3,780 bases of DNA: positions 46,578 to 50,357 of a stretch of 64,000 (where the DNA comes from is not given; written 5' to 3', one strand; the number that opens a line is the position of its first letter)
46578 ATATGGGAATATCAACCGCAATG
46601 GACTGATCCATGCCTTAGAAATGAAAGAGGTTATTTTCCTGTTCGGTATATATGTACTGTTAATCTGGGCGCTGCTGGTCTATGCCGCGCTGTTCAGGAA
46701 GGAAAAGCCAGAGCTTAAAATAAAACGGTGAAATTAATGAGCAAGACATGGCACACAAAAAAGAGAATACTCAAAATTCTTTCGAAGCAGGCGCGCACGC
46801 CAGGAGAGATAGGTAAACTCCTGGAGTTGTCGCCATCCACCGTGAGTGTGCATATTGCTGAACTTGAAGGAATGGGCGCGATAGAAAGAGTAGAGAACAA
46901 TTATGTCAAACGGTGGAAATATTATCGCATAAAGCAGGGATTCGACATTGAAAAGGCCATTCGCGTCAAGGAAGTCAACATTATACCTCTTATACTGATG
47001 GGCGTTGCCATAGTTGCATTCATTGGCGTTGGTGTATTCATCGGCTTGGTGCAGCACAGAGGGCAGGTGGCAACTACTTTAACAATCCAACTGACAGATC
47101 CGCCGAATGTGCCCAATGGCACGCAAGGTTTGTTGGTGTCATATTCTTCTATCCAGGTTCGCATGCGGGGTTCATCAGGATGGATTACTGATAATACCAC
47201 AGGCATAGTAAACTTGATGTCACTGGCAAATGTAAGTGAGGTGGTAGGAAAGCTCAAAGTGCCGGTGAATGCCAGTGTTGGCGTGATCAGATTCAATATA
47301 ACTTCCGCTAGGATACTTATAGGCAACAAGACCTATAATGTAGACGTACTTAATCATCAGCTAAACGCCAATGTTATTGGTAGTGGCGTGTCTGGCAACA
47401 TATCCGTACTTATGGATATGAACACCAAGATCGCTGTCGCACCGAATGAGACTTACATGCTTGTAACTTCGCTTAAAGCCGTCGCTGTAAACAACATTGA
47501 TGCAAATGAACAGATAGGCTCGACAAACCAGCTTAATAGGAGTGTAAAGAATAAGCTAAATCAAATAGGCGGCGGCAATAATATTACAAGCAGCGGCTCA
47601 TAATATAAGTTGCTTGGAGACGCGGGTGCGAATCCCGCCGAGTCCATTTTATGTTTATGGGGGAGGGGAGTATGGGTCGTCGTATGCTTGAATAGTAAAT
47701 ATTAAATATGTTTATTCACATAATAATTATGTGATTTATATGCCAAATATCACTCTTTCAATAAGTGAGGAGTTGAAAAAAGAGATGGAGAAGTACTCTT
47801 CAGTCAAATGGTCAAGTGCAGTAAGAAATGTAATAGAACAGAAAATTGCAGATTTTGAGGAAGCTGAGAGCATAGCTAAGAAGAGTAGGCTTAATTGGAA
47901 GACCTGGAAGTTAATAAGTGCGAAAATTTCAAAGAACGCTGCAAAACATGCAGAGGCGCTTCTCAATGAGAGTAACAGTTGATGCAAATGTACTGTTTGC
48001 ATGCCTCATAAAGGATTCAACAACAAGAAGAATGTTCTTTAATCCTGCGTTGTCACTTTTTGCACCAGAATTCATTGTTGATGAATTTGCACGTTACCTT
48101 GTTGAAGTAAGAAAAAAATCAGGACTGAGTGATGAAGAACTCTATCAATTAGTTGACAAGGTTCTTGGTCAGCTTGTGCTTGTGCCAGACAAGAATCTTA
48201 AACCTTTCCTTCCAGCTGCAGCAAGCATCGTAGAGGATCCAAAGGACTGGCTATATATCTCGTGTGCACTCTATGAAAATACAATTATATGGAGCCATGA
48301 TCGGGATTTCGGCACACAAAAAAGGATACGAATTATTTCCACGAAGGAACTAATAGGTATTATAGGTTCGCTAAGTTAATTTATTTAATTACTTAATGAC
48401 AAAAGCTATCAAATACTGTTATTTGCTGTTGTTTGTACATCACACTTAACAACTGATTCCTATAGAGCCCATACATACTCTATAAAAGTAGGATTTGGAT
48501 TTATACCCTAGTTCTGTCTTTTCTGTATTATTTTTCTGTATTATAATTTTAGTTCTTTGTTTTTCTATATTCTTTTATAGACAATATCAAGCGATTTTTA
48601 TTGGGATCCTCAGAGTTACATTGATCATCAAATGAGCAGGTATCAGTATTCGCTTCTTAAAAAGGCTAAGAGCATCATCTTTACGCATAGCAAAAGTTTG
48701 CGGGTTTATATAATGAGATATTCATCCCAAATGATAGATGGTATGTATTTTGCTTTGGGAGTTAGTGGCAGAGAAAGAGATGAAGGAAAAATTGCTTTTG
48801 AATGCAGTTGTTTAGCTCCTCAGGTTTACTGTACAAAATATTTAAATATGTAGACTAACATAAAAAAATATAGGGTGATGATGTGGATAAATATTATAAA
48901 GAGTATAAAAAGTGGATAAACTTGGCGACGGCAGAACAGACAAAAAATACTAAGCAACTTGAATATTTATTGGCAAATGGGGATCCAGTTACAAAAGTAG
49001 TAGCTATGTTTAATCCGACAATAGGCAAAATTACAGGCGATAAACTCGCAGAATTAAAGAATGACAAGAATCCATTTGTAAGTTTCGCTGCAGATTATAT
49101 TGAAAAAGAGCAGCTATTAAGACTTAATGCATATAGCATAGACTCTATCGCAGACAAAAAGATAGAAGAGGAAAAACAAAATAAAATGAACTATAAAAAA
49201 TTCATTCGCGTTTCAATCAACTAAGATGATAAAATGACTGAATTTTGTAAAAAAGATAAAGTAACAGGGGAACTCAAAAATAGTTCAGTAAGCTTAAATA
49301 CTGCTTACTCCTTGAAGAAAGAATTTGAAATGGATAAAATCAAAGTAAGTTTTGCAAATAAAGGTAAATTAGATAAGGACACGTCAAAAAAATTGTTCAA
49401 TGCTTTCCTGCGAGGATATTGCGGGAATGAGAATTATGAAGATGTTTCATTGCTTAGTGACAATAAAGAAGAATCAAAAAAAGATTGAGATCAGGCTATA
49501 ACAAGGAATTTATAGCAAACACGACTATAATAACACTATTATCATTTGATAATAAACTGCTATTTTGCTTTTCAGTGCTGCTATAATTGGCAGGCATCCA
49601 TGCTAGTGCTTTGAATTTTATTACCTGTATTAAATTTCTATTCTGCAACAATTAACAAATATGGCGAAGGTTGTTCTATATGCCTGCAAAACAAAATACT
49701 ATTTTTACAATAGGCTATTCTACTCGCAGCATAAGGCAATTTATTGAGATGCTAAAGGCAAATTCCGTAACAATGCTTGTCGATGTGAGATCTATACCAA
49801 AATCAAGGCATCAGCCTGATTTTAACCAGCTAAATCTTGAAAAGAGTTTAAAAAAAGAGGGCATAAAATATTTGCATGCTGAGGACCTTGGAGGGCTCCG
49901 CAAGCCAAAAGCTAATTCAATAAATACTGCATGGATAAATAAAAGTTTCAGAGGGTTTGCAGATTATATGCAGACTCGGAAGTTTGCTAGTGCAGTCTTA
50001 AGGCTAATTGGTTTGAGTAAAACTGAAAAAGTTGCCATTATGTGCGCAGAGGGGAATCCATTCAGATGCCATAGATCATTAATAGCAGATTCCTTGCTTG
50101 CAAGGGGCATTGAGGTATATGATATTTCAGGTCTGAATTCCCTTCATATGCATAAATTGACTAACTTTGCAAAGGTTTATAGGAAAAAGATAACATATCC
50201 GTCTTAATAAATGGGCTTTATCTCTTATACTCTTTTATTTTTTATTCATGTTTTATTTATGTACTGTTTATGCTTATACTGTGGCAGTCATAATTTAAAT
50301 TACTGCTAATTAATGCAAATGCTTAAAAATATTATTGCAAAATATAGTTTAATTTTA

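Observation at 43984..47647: A 3.6-kb island bounded by a 27-nt direct repeat of the tRNA-Ala 3' end, with no recognisable integrase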

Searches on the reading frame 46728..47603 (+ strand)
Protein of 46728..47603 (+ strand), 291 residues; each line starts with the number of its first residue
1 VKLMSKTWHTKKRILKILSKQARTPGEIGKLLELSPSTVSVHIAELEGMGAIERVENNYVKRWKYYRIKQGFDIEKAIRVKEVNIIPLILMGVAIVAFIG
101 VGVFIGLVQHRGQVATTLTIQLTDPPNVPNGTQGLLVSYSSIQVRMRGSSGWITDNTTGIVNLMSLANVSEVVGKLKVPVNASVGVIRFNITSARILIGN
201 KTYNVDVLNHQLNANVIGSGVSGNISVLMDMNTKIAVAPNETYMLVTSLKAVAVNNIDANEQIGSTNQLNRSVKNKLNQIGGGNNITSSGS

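Call 8: search_protein_families(library=pfam, proteins=[window:46728-47603:+], max_evalue=0.1)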
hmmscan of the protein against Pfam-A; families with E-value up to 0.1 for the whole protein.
window:46728-47603:+ (291 aa): 14 families
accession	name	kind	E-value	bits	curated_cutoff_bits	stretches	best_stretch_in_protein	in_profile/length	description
PF01022.26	HTH_5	-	8e-09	35.7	22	1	10-52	3-45/47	Bacterial regulatory protein, arsR family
PF12840.13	HTH_20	-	1e-06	29.1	27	1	12-54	7-50/51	Helix-turn-helix domain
PF12802.13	MarR_2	-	4.7e-06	27.1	27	1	13-62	9-60/61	MarR family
PF13412.12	HTH_24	-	8.1e-06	25.8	21.9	1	10-53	4-48/48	Winged helix-turn-helix DNA-binding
PF01047.28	MarR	-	3.6e-05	24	24.6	1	16-57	10-52/59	MarR family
PF08279.18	HTH_11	-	0.00053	20.3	25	1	12-52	3-46/55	HTH domain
PF09339.16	HTH_IclR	-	0.0051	17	22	1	13-55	7-51/52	IclR helix-turn-helix domain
PF17782.7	DprA_WH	-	0.0073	16.8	22.9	1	12-56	15-59/61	DprA winged helix domain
PF13404.12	HTH_AsnC-type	-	0.0079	16.4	27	1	12-47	6-42/42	AsnC-type helix-turn-helix domain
PF25213.1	HVO_A0261_N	-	0.0088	16.3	35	1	11-59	13-61/86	HVO_A0261 N-terminal domain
PF01978.25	TrmB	-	0.018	15.3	25.6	1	16-63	16-59/68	Sugar-specific transcriptional regulator TrmB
PF10007.15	DUF2250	-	0.033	14.7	24.4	1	25-70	25-69/93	Uncharacterized protein conserved in archaea (DUF2250)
PF00196.25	GerE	-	0.055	13.5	23.5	0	27-46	22-41/57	Bacterial regulatory proteins, luxR family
PF13545.12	HTH_Crp_2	-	0.067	13.6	27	0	26-54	26-55/70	Crp-like helix-turn-helix domain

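Call 9: search_protein_families(library=phrogs, proteins=[window:46728-47603:+], max_evalue=0.1)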
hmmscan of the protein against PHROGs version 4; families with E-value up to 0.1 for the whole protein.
window:46728-47603:+ (291 aa): 7 families
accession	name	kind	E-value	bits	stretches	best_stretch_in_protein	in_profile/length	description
phrog_428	-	DNA, RNA and nucleotide metabolism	0.005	17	1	27-70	132-177/455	replication initiation protein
phrog_2440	-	transcription regulation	0.0056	17.6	1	11-62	30-81/126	transcriptional regulator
phrog_270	-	DNA, RNA and nucleotide metabolism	0.0063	16.9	1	23-70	68-117/383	replication initiation protein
phrog_10086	-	DNA, RNA and nucleotide metabolism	0.02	16.1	1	11-70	19-76/91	HTH DNA binding protein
phrog_345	-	DNA, RNA and nucleotide metabolism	0.021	15.5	1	3-64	54-109/297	replication initiation O-like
phrog_1368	-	transcription regulation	0.074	13.9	0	15-58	17-63/101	transcriptional regulator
phrog_391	-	DNA, RNA and nucleotide metabolism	0.084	13.5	0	28-67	43-87/298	replication initiation O-like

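Call 56: find_encoding_contigs(protein=window:46737-47603:+, flank=6000, max_places=10)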
Protein window:46737-47603:+ (288 aa): 12 contigs read that carry it; 10 places shown.
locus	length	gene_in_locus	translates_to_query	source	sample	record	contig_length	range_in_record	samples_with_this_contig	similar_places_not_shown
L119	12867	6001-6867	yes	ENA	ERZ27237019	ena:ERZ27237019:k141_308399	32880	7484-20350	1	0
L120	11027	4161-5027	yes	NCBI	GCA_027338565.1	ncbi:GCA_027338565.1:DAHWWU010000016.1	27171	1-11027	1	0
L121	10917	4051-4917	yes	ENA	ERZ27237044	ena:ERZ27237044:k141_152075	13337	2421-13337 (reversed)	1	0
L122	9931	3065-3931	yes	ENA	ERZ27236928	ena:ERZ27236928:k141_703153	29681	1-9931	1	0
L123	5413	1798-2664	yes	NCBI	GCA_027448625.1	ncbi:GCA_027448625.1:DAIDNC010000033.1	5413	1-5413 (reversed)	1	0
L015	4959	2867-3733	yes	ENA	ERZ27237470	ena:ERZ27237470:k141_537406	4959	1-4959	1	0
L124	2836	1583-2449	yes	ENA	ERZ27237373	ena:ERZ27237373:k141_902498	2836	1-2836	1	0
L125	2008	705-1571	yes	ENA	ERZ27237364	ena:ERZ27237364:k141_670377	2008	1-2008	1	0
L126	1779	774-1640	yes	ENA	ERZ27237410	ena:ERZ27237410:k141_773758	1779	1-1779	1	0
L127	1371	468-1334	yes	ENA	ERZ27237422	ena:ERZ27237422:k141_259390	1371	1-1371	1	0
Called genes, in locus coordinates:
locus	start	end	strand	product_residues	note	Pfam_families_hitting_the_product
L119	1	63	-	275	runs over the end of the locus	PF01925:TauE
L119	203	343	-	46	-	PF18930:DUF5679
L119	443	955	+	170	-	-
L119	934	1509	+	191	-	PF08534:Redoxin, PF00578:AhpC-TSA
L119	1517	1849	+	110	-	PF01022:HTH_5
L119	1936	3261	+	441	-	PF07992:Pyr_redox_2, PF13738:Pyr_redox_3, PF00070:Pyr_redox, PF02852:Pyr_redox_dim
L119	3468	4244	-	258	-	PF08843:AbiEii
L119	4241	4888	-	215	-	-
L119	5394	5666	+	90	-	-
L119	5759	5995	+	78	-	-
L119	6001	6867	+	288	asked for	PF01022:HTH_5, PF12802:MarR_2 (weak), PF12840:HTH_20 (weak), PF13412:HTH_24 (weak)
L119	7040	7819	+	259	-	-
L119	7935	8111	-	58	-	PF06348:DUF1059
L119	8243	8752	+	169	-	PF21800:KH_KRR1_2nd, PF22891:KH_PNO1_2nd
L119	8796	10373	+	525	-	PF02518:HATPase_c, PF13589:HATPase_c_3 (weak), PF09239:Topo-VIb_trans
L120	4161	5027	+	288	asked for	PF01022:HTH_5, PF12802:MarR_2 (weak), PF12840:HTH_20 (weak), PF13412:HTH_24 (weak)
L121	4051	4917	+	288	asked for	PF01022:HTH_5, PF12802:MarR_2 (weak), PF12840:HTH_20 (weak), PF13412:HTH_24 (weak)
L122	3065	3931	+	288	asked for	PF01022:HTH_5, PF12802:MarR_2 (weak), PF12840:HTH_20 (weak), PF13412:HTH_24 (weak)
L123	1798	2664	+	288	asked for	PF01022:HTH_5, PF12802:MarR_2 (weak), PF12840:HTH_20 (weak), PF13412:HTH_24 (weak)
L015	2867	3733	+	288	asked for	PF01022:HTH_5, PF12802:MarR_2 (weak), PF12840:HTH_20 (weak), PF13412:HTH_24 (weak)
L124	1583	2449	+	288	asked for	PF01022:HTH_5, PF12802:MarR_2 (weak), PF12840:HTH_20 (weak), PF13412:HTH_24 (weak)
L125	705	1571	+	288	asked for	PF01022:HTH_5, PF12802:MarR_2 (weak), PF12840:HTH_20 (weak), PF13412:HTH_24 (weak)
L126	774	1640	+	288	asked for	PF01022:HTH_5, PF12802:MarR_2 (weak), PF12840:HTH_20 (weak), PF13412:HTH_24 (weak)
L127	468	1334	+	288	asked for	PF01022:HTH_5, PF12802:MarR_2 (weak), PF12840:HTH_20 (weak), PF13412:HTH_24 (weak)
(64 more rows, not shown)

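Call 83: search_protein_families(library=ncbifam, proteins=[window:46728-47603:+], max_evalue=0.01)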
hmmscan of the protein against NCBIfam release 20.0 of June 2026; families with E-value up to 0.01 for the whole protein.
window:46728-47603:+ (291 aa): 8 families
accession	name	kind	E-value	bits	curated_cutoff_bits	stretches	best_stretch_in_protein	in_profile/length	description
NF053755.1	MsvR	equivalog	4.3e-07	29.9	220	1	10-69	14-73/236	transcriptional factor MsvR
NF033788.1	HTH_metalloreg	subfamily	8.2e-06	25.5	55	1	10-70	12-70/77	metalloregulator ArsR/SmtB family transcription factor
NF033789.1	repress_SdpR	subfamily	0.0001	22.2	100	1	10-53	9-52/79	autorepressor SdpR family transcription factor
NF053602.1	Phr_regulator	exception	0.00084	19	320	1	9-75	12-80/191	heat shock transcription regulator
NF008384.0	PRK11179.1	equivalog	0.001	18.9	227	0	10-55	10-56/153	transcriptional regulator AsnC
NF047906.1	CdPbTransRegCmtR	equivalog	0.0011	18.8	150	1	10-57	22-69/104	Cd(II)/Pb(II)-sensing metalloregulatory transcriptional regulator CmtR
TIGR01884.1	cas_HTH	subfamily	0.0023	17.3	60.2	1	9-56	142-190/202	CRISPR-associated CARF protein Csa3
NF004170.0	PRK05638.1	equivalog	0.0065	15.1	421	1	9-68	371-430/442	threonine synthase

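Call 84: search_protein_families(library=padloc, proteins=[window:46728-47603:+], max_evalue=0.01)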
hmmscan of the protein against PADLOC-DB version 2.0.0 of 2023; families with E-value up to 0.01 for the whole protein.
window:46728-47603:+ (291 aa): 13 families
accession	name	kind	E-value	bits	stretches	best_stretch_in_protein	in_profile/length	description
PDLC01720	Csa3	-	1.3e-08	33.4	1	10-69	26-89/118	Csa3_1_CAS-I-II-III-IV-V-VI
PDLC01438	Csa3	-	1.5e-07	29.7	1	10-70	149-203/305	"CAS-I,CAS-II,CAS-III,CAS-IV,CAS-V,CAS-VI; associated_signaling"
PDLC01853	CARF3--CARF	-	1.7e-05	22.6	1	10-73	139-205/209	-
PDLC01434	CasR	-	5.9e-05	21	1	9-56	128-175/191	"CAS-I,CAS-II,CAS-III,CAS-IV,CAS-V,CAS-VI; associated_signaling"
PDLC01268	CasR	-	7.9e-05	20.7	1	10-60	125-169/179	"CAS-I,CAS-II,CAS-III,CAS-IV,CAS-V,CAS-VI; associated_signaling"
PDLC01848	CARF3--CARF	-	0.00016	19.4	1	4-56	132-183/197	-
PDLC01044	Csa3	-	0.00033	18.6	1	6-58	133-183/194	Type I-A associated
PDLC01866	CARF3--CARF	-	0.00066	17.7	1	10-64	140-192/207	-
PDLC01858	CARF3--CARF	-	0.00097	17.1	1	10-61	145-196/204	-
PDLC01863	CARF3--CARF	-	0.0011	16.8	1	9-56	119-166/182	-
PDLC01849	CARF3--CARF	-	0.0012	16.6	1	9-57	138-185/197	-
PDLC01852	CARF3--CARF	-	0.0084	14.1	0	3-60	137-195/208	-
PDLC01850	CARF3--CARF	-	0.0092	13.9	0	3-54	139-191/209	-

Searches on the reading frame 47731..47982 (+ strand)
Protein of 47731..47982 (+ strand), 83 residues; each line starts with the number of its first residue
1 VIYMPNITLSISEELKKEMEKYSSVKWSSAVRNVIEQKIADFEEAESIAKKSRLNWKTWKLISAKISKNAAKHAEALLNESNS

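Call 8: search_protein_families(library=pfam, proteins=[window:47731-47982:+], max_evalue=0.1)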
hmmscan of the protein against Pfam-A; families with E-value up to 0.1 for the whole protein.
window:47731-47982:+ (83 aa): 0 families

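Call 9: search_protein_families(library=phrogs, proteins=[window:47731-47982:+], max_evalue=0.1)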
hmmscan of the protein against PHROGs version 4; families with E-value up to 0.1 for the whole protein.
window:47731-47982:+ (83 aa): 1 family
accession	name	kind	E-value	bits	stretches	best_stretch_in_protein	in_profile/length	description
phrog_582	-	transcription regulation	0.071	14.4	1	6-46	59-98/105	Arc-like repressor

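Call 84: search_protein_families(library=padloc, proteins=[window:47740-47982:+], max_evalue=0.01)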
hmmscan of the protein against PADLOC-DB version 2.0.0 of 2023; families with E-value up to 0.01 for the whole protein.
window:47740-47982:+ (80 aa): 1 family
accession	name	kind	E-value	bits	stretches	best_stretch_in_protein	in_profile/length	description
PDLC04086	SIR2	-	0.0032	14.8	1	1-78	38-114/361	-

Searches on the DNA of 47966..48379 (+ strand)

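Call 27: search_rna_families(sources=[L024, L025, L026, L027, L028, L029, L030, L031, L032, L012, L013, L003], threshold=gathering)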
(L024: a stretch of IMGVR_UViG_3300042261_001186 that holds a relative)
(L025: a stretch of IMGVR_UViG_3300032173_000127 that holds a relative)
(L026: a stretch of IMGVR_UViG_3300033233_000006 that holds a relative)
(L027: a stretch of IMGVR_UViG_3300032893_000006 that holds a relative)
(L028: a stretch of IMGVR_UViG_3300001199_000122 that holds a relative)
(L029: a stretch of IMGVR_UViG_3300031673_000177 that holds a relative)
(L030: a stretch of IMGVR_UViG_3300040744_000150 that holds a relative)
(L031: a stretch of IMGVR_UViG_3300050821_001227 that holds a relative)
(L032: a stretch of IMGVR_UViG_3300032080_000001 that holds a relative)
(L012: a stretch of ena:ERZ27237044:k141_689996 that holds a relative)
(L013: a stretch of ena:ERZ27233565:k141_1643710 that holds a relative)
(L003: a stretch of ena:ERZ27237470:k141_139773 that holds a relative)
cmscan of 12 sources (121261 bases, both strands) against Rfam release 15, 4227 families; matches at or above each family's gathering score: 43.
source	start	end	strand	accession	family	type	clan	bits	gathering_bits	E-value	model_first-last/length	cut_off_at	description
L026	8527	8982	+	RF00023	tmRNA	Gene;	CL00001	117.9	47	3.7e-45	1-374/374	no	transfer-messenger RNA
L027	9831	10123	+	RF04321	tmRNA_permuted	Gene;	-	97.5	47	2e-17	1-213/213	no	permuted transfer-messenger RNA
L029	8504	8828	-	RF04321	tmRNA_permuted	Gene;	-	94.8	47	8.3e-17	1-213/213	no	permuted transfer-messenger RNA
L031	7601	7880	-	RF04321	tmRNA_permuted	Gene;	-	74.4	47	3.8e-12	1-213/213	no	permuted transfer-messenger RNA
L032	5487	5559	+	RF00005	tRNA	Gene; tRNA;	CL00001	71.2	29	2.7e-13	1-71/71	no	tRNA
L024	2206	2605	+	RF00023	tmRNA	Gene;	CL00001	69.9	47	7.2e-25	1-374/374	no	transfer-messenger RNA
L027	13267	13339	+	RF00005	tRNA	Gene; tRNA;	CL00001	67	29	3.9e-12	1-71/71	no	tRNA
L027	12664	12735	+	RF00005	tRNA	Gene; tRNA;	CL00001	64.6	29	1.8e-11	1-71/71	no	tRNA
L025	9666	9736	-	RF00005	tRNA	Gene; tRNA;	CL00001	64.2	29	2.4e-11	1-71/71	no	tRNA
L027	9284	9356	+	RF00005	tRNA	Gene; tRNA;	CL00001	63.2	29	4.4e-11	1-71/71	no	tRNA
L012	367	480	+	RF00005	tRNA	Gene; tRNA;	CL00001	59.3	29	5.3e-10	1-71/71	no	tRNA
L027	6546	6630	+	RF00005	tRNA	Gene; tRNA;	CL00001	59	29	6.4e-10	1-71/71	no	tRNA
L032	3580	3978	+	RF00023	tmRNA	Gene;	CL00001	58.9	47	3.1e-20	1-374/374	no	transfer-messenger RNA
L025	8039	8112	-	RF00005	tRNA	Gene; tRNA;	CL00001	58.5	29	8.9e-10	1-71/71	no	tRNA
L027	5210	5289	+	RF00005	tRNA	Gene; tRNA;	CL00001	58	29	1.2e-09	1-71/71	no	tRNA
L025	8426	8499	-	RF00005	tRNA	Gene; tRNA;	CL00001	57.8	29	1.3e-09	1-71/71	no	tRNA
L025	8506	8579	-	RF00005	tRNA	Gene; tRNA;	CL00001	57.5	29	1.6e-09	1-71/71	no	tRNA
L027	5294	5366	+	RF00005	tRNA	Gene; tRNA;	CL00001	57.1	29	2.1e-09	1-71/71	no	tRNA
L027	6004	6088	+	RF00005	tRNA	Gene; tRNA;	CL00001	56.7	29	2.8e-09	1-71/71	no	tRNA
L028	2795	3149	+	RF00023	tmRNA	Gene;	CL00001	56.7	47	2.6e-19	1-374/374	no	transfer-messenger RNA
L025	8117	8190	-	RF00005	tRNA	Gene; tRNA;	CL00001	56.5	29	3e-09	1-71/71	no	tRNA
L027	13022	13096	+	RF00005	tRNA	Gene; tRNA;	CL00001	56.5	29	3e-09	1-71/71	no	tRNA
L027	9198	9273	+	RF00005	tRNA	Gene; tRNA;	CL00001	56.5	29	3e-09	1-71/71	no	tRNA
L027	12877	12947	+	RF00005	tRNA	Gene; tRNA;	CL00001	55.8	29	4.7e-09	1-71/71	no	tRNA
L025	8825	8896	-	RF00005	tRNA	Gene; tRNA;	CL00001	55.3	29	6.5e-09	1-71/71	no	tRNA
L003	12325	12427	+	RF00005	tRNA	Gene; tRNA;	CL00001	55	29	7.8e-09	1-71/71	no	tRNA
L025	8748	8820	-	RF00005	tRNA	Gene; tRNA;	CL00001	54.8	29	9e-09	1-71/71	no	tRNA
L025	8669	8742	-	RF00005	tRNA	Gene; tRNA;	CL00001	53.6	29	1.9e-08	1-71/71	no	tRNA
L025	9508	9580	-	RF00005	tRNA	Gene; tRNA;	CL00001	53.5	29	2.1e-08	1-71/71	no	tRNA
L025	9830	9902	-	RF00005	tRNA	Gene; tRNA;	CL00001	53.4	29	2.2e-08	1-71/71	no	tRNA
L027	5575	5654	+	RF00005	tRNA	Gene; tRNA;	CL00001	53.3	29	2.4e-08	1-71/71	no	tRNA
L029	8458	8896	-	RF01849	alpha_tmRNA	Gene;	CL00001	51.5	50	3.6e-11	1-355/355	no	Alphaproteobacteria transfer-messenger RNA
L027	6130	6214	+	RF00005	tRNA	Gene; tRNA;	CL00001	50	29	1.9e-07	1-71/71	no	tRNA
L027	5675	5756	+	RF00005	tRNA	Gene; tRNA;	CL00001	49.6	29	2.4e-07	1-71/71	no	tRNA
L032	7986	8069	+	RF00005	tRNA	Gene; tRNA;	CL00001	48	29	6.7e-07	1-71/71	no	tRNA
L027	5801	5880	+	RF00005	tRNA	Gene; tRNA;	CL00001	47.1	29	1.2e-06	1-71/71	no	tRNA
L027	5381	5460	+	RF00005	tRNA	Gene; tRNA;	CL00001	45.9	29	2.5e-06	1-71/71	no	tRNA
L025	8594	8666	-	RF00005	tRNA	Gene; tRNA;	CL00001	45.8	29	2.7e-06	1-71/71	no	tRNA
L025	8272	8344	-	RF00005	tRNA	Gene; tRNA;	CL00001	44.3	29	6.9e-06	1-71/71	no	tRNA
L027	6452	6538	+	RF00005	tRNA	Gene; tRNA;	CL00001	43.5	29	1.1e-05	1-71/71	no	tRNA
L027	10738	10793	+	RF00005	tRNA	Gene; tRNA;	CL00001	38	29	0.00038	10-63/71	no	tRNA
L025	8197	8267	-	RF00005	tRNA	Gene; tRNA;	CL00001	36.3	29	0.0011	2-69/71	no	tRNA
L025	8977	9047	-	RF00005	tRNA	Gene; tRNA;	CL00001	34.4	29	0.0038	1-71/71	no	tRNA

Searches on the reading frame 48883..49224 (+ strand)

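Call 8: search_protein_families(library=pfam, proteins=[window:48883-49224:+], max_evalue=0.1)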
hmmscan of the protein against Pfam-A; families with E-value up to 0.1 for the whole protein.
window:48883-49224:+ (113 aa): 0 families

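Call 9: search_protein_families(library=phrogs, proteins=[window:48883-49224:+], max_evalue=0.1)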
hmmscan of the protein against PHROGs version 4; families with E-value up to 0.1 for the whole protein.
window:48883-49224:+ (113 aa): 0 families

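Call 84: search_protein_families(library=padloc, proteins=[window:48883-49224:+], max_evalue=0.01)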
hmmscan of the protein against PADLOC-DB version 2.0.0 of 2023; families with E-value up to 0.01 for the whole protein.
window:48883-49224:+ (113 aa): 1 family
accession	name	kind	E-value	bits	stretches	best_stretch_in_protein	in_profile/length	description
PDLC01825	CARF2--CARF_HEPN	-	0.0026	14.8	1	19-106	239-324/382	-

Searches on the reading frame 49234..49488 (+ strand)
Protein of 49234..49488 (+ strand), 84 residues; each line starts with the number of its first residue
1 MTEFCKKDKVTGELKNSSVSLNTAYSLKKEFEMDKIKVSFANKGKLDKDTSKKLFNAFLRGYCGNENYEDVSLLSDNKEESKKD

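Call 8: search_protein_families(library=pfam, proteins=[window:49234-49488:+], max_evalue=0.1)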
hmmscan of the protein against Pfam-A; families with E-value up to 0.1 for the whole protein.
window:49234-49488:+ (84 aa): 1 family
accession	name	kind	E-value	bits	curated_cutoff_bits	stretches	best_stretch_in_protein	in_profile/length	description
PF14900.11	DUF4493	-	0.031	14.5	27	1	9-60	102-153/226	Domain of unknown function (DUF4493)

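Call 9: search_protein_families(library=phrogs, proteins=[window:49234-49488:+], max_evalue=0.1)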
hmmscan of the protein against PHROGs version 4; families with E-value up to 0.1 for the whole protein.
window:49234-49488:+ (84 aa): 0 families

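Call 84: search_protein_families(library=padloc, proteins=[window:49234-49488:+], max_evalue=0.01)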
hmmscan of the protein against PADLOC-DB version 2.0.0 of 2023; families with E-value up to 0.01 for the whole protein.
window:49234-49488:+ (84 aa): 0 families

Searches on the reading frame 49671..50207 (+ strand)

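Call 8: search_protein_families(library=pfam, proteins=[window:49671-50207:+], max_evalue=0.1)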
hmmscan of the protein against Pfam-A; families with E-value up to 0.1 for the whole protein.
window:49671-50207:+ (178 aa): 2 families
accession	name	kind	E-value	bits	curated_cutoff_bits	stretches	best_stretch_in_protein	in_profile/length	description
PF04343.18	DUF488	-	9.2e-29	101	22.2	1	20-142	1-121/121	Domain of unknown function DUF488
PF22751.1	DUF488-N3a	-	1.9e-06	28.6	27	1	86-145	57-117/118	Active DUF488-N3 subclade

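Call 9: search_protein_families(library=phrogs, proteins=[window:49671-50207:+], max_evalue=0.1)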
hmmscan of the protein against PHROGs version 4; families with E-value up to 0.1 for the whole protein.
window:49671-50207:+ (178 aa): 2 families
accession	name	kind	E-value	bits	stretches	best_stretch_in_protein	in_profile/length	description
phrog_14939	-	unknown function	3.7e-10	40.5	1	10-142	166-297/313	-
phrog_2450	-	unknown function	0.0028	18.2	1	109-152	116-160/346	-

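Call 84: search_protein_families(library=padloc, proteins=[window:49671-50207:+], max_evalue=0.01)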
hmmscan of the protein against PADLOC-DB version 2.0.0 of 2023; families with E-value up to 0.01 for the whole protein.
window:49671-50207:+ (178 aa): 4 families
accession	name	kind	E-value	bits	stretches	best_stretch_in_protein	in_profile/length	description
PDLC04657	PDC-M45B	-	1.3e-35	120.8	1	8-162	3-153/204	-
PDLC04505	PDC-M19A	-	6.8e-24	82.8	1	7-145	147-284/294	-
PDLC04504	PDC-M19A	-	2.5e-14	51.2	1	7-151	87-230/234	-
PDLC04658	PDC-M45C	-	1.9e-11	42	1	10-144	2-134/145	-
